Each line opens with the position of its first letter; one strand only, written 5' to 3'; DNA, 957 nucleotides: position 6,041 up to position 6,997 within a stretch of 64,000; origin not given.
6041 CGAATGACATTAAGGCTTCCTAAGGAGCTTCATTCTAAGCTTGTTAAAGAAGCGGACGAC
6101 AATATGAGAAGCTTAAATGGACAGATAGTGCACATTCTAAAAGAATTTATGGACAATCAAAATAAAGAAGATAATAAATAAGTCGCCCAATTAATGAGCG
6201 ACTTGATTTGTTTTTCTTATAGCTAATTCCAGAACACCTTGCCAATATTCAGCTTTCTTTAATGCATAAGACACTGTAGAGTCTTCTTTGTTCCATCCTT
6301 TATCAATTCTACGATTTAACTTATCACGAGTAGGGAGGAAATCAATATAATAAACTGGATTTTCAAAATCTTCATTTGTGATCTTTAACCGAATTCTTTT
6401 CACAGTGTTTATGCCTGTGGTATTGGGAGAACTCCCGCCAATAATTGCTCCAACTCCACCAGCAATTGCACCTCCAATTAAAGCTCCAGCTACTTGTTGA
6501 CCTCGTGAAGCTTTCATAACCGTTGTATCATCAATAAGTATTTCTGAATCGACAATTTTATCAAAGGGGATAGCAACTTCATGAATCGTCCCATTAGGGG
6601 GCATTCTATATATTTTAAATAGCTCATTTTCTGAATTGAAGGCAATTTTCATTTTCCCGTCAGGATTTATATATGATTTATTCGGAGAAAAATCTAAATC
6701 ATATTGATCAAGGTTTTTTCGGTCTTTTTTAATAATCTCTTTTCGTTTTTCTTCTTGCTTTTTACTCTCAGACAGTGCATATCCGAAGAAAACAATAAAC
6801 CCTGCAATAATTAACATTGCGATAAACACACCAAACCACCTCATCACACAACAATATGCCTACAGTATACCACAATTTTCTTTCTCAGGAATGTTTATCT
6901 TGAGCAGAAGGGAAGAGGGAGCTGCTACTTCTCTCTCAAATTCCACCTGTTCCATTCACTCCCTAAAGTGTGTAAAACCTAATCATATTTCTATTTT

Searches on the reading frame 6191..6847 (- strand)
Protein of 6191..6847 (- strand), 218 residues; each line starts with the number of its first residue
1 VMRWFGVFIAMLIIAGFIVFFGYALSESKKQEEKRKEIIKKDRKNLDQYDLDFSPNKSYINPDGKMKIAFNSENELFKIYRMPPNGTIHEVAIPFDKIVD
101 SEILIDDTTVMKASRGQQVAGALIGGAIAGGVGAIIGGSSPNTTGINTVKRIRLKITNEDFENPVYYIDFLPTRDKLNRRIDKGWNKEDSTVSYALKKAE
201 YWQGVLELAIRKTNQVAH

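Call 54: search_protein_families(library=pfam, proteins=[window:6191-6847:-], max_evalue=0.01)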
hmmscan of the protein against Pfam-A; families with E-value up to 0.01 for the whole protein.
window:6191-6847:- (218 aa): 1 family
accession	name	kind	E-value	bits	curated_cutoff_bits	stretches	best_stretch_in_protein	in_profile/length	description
PF15879.10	MWFE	-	0.0091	16.7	27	0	4-50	1-43/55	NADH-ubiquinone oxidoreductase MWFE subunit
